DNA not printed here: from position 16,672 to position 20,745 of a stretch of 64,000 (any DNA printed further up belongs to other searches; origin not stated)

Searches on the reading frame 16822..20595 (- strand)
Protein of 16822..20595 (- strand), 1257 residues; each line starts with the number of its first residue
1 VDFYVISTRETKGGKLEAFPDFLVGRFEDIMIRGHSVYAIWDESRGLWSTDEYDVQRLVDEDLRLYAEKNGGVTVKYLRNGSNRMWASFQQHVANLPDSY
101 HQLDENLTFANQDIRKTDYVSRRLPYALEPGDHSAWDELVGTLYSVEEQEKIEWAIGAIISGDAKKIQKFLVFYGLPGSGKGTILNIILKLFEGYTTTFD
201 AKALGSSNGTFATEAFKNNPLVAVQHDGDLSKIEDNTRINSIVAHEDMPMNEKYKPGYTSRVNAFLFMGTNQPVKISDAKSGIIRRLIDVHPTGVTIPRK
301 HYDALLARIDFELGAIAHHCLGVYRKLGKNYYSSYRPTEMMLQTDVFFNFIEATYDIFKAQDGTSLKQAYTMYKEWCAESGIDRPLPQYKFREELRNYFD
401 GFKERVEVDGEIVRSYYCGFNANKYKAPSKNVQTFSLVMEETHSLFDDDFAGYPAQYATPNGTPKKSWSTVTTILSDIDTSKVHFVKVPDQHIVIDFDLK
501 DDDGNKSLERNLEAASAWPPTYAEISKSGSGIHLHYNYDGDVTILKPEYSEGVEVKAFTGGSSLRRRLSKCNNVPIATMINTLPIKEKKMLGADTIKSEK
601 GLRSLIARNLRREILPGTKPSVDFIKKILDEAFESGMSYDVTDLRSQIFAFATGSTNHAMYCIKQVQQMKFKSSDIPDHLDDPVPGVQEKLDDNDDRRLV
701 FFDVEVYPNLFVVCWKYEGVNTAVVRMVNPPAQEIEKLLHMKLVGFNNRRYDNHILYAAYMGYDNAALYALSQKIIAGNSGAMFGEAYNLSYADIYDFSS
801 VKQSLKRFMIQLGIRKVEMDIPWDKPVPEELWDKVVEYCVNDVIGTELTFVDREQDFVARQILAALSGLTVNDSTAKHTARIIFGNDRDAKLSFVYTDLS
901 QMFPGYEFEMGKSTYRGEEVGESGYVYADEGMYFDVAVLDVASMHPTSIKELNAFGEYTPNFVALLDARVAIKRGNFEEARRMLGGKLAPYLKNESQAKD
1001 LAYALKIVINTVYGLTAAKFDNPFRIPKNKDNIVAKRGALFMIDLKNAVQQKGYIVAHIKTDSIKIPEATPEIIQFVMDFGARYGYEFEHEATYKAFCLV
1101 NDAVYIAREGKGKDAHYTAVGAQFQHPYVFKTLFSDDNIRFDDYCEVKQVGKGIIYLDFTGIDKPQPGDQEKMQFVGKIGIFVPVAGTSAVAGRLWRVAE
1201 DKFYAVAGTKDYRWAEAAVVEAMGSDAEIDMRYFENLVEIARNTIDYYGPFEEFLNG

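Call 9: search_protein_families(library=pfam, proteins=[window:16822-20595:-])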
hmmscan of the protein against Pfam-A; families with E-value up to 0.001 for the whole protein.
window:16822-20595:- (1257 aa): 1 family
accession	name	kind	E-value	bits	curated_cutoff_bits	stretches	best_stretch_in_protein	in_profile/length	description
PF19263.5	DUF5906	-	2.4e-11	44.7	27.6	1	173-286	1-114/114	Family of unknown function (DUF5906)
